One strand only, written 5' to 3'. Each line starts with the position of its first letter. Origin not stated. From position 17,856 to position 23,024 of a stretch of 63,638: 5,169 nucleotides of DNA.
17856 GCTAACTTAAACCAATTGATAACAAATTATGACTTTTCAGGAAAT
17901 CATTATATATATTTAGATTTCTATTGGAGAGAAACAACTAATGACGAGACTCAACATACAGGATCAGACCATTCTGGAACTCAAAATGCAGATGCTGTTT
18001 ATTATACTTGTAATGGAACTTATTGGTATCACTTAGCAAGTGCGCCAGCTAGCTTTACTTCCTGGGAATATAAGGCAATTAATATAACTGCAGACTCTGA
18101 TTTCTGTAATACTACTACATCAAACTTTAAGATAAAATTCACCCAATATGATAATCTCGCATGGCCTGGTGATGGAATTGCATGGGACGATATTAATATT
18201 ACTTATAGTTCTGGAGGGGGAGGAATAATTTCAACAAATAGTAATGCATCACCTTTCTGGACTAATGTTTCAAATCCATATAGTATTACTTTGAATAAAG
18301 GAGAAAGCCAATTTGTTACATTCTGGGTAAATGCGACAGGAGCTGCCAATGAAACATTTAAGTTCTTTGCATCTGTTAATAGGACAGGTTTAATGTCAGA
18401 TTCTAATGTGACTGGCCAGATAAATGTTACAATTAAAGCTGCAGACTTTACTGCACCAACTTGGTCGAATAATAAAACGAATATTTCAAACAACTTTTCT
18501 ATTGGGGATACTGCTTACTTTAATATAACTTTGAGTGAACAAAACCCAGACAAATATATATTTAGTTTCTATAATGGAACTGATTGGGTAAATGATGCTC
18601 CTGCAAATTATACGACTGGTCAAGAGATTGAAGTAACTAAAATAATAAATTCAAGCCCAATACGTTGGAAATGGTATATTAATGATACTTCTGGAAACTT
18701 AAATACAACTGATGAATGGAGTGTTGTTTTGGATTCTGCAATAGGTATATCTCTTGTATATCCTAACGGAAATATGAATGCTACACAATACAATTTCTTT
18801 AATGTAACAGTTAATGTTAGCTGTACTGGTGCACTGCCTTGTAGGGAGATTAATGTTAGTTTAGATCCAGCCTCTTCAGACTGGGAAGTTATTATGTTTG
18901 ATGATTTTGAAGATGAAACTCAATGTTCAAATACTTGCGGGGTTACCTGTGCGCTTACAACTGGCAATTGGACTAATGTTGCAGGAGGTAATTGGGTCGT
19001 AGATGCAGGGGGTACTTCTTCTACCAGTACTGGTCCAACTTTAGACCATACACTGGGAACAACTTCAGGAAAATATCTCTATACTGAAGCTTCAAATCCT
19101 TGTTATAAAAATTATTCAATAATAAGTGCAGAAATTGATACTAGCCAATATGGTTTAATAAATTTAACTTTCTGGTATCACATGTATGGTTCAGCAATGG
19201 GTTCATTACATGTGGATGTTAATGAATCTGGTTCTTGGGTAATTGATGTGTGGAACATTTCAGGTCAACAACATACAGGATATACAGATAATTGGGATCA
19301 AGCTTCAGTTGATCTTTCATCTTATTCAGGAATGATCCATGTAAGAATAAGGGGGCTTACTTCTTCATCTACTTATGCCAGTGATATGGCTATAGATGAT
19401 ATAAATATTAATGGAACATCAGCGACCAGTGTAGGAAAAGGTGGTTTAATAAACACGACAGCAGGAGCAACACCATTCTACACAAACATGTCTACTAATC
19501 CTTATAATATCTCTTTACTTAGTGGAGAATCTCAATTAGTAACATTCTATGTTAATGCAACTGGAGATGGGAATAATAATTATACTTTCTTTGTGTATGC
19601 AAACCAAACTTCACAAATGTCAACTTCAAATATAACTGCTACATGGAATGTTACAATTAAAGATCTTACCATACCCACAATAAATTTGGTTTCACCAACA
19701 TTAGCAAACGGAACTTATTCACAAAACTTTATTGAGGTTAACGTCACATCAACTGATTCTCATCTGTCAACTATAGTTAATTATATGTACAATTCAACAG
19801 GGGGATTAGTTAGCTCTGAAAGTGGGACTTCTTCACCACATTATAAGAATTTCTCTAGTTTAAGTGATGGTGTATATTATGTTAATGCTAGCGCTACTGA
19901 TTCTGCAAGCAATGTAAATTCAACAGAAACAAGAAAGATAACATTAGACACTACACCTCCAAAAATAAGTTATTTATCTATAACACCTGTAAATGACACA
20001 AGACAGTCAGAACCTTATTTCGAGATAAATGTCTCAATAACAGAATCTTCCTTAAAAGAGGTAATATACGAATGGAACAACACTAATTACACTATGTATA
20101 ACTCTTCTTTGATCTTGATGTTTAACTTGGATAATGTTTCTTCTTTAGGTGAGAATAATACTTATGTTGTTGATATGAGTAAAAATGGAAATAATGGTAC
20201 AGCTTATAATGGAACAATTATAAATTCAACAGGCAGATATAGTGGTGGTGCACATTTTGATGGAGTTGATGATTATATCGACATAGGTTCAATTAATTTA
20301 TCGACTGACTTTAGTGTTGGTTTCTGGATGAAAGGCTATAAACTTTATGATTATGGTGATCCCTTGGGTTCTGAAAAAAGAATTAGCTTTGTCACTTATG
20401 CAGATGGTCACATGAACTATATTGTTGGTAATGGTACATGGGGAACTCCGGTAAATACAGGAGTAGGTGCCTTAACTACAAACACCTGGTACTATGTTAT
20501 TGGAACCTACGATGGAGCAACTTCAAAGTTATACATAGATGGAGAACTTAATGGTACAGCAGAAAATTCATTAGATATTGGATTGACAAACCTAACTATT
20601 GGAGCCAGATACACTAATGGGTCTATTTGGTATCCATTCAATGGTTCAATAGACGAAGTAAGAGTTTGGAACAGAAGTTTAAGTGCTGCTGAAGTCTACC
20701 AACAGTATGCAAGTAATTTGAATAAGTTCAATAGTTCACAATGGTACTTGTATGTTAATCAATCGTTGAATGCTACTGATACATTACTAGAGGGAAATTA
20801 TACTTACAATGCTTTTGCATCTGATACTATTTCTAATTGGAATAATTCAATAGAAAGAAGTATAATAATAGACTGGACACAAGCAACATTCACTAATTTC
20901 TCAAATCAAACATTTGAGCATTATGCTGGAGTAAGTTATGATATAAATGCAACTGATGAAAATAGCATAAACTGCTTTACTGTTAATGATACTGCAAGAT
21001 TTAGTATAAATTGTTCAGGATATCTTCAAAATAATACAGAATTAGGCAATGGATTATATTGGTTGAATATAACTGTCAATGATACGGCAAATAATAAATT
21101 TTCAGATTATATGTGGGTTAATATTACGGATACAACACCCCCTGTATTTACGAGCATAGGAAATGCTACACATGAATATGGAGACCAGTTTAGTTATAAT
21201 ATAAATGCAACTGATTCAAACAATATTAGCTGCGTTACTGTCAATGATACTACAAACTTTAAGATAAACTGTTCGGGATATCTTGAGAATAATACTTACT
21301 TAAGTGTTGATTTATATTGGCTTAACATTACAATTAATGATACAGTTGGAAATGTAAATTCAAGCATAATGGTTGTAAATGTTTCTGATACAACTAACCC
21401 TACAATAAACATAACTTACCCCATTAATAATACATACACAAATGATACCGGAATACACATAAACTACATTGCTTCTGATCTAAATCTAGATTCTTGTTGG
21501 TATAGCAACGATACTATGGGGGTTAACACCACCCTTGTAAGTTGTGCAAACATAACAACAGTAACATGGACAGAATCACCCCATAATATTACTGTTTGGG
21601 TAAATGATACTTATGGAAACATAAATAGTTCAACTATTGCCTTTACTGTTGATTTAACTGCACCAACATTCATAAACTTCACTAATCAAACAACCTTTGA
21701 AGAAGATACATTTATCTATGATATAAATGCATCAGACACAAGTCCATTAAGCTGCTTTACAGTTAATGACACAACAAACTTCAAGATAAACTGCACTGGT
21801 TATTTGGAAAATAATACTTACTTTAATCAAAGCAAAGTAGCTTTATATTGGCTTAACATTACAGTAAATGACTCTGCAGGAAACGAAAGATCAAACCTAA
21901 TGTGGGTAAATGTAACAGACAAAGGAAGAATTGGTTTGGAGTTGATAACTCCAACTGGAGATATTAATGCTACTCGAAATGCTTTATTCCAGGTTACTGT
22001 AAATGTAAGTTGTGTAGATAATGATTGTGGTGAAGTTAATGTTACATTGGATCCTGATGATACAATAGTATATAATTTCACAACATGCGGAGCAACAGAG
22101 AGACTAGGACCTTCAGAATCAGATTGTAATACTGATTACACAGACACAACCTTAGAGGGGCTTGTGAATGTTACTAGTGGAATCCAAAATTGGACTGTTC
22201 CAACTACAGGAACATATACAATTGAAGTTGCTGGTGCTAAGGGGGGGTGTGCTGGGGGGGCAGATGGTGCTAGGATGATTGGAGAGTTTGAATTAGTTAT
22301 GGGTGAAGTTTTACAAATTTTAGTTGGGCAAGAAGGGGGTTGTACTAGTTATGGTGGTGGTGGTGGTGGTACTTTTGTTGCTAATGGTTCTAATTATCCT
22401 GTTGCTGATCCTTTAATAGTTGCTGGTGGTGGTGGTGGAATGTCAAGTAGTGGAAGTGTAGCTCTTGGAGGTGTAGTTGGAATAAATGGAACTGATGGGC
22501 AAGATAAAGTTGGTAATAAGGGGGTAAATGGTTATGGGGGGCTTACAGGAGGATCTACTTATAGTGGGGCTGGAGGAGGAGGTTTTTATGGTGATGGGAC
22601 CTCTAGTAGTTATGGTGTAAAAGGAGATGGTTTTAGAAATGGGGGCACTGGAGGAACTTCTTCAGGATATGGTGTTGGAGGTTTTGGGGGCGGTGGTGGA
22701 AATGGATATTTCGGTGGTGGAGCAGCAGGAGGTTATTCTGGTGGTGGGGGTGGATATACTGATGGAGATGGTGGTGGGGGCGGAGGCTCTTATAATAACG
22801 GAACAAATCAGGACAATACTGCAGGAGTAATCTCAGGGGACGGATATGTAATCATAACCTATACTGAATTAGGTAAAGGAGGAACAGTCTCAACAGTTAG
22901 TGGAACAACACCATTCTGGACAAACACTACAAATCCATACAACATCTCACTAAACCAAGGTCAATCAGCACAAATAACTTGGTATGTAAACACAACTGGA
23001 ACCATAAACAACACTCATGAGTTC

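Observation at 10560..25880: Plug-in display scaffold: eight copies of one host domain, each carrying a cargo inserted at a conserved LDP junction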

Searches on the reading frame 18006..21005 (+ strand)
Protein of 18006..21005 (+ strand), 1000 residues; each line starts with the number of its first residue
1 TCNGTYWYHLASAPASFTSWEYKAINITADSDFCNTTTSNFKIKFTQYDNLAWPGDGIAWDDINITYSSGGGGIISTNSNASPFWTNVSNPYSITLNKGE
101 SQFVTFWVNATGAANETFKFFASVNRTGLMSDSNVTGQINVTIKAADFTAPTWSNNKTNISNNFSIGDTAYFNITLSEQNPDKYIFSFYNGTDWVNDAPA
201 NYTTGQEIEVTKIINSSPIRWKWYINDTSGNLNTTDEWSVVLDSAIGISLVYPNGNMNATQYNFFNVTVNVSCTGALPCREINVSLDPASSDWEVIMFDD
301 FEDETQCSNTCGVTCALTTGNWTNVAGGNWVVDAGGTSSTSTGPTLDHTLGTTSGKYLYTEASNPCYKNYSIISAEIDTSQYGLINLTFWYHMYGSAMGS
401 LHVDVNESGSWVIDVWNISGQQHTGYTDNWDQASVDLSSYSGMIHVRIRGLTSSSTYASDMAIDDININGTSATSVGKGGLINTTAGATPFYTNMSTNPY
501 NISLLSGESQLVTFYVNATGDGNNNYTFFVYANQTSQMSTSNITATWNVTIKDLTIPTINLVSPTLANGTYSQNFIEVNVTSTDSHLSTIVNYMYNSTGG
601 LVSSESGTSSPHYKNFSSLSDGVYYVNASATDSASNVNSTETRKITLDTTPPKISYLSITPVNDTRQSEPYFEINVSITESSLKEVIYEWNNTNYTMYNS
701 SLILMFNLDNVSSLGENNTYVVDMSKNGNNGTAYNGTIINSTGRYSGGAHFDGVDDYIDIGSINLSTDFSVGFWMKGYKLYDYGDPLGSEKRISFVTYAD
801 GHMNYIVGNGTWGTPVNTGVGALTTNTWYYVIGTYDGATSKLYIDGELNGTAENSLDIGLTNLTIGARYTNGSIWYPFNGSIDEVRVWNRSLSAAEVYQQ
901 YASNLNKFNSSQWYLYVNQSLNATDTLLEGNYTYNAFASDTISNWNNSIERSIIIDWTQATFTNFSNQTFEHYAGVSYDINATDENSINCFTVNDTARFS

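Call 54: search_protein_families(library=pfam, max_evalue=0.0001, proteins=[window:18006-21005:+])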
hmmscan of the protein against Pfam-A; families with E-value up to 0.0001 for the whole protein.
window:18006-21005:+ (1000 aa): 2 families
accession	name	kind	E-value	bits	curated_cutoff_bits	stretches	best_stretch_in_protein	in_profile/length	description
PF13385.13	Laminin_G_3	-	1.9e-23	83.7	27.6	1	752-897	1-150/151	Concanavalin A-like lectin/glucanases superfamily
PF00629.30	MAM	-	3.8e-21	76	26.4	1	300-470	2-154/158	MAM domain, meprin/A5/mu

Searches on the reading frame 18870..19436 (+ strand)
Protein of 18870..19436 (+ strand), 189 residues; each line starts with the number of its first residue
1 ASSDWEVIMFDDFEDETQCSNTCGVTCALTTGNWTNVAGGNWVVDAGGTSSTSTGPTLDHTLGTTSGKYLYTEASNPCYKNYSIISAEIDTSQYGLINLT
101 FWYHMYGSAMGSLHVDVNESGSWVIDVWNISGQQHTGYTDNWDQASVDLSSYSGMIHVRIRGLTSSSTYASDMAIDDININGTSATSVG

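Call 7: search_protein_families(library=pfam, max_evalue=0.1, proteins=[window:18879-19436:+])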
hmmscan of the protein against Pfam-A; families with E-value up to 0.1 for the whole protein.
seq(186 aa): 2 families
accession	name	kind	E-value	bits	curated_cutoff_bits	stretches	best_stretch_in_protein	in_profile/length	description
PF00629.30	MAM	-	5.7e-22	78.7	26.4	1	9-179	2-154/158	MAM domain, meprin/A5/mu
PF20773.4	InhA-like_MAM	-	0.06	13.3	26.9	0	131-178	115-163/191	Immune inhibitor A-like, MAM domain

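Call 85: search_protein_families(library=ncbifam, max_evalue=0.01, proteins=[window:18870-19436:+])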
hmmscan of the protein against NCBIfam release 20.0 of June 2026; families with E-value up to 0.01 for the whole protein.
window:18870-19436:+ (189 aa): 1 family
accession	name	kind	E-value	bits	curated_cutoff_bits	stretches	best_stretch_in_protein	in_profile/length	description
NF038128.1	choice_anch_J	domain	0.00014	22.1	30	1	63-180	41-162/162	choice-of-anchor J domain-containing protein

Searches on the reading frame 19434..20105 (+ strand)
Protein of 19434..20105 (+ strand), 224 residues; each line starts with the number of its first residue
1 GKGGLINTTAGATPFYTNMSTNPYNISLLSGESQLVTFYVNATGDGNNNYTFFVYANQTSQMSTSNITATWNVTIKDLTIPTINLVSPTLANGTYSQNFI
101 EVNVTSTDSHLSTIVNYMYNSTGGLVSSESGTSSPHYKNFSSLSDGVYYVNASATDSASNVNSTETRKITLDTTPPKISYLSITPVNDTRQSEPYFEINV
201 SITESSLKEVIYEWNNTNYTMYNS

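Call 67: find_related_loci(query=window:19434-20105:+, collection=metagenome_contigs, flank=10000)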
Query window:19434-20105:+ (224 aa) in metagenome_contigs; peptide patterns used: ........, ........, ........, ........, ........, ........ (x = any residue, [..] = any of these).
145 stretches matched a pattern; 3 encode a relative of the query (tblastn E <= 1e-3); 3 distinct loci.
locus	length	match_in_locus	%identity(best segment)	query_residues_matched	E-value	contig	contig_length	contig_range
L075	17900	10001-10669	63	1-223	9e-87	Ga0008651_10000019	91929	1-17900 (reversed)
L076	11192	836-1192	48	100-222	8e-24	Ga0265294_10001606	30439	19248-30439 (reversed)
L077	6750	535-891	48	100-222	9e-24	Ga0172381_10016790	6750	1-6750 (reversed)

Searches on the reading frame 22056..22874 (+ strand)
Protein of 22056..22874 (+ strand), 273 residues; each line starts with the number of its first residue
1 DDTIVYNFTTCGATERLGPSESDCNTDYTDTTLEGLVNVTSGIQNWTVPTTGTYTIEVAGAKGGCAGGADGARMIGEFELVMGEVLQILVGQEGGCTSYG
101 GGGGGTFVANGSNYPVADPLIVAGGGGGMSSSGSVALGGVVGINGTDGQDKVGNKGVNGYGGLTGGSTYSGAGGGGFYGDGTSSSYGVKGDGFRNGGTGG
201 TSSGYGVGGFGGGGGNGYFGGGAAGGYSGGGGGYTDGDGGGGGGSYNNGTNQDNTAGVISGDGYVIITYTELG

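Call 7: search_protein_families(library=pfam, max_evalue=0.1, proteins=[window:22068-22874:+])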
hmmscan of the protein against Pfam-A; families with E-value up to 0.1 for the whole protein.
seq(269 aa): 0 families

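Call 85: search_protein_families(library=ncbifam, max_evalue=0.01, proteins=[window:22056-22874:+])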
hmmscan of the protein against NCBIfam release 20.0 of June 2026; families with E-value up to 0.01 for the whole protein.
window:22056-22874:+ (273 aa): 0 families
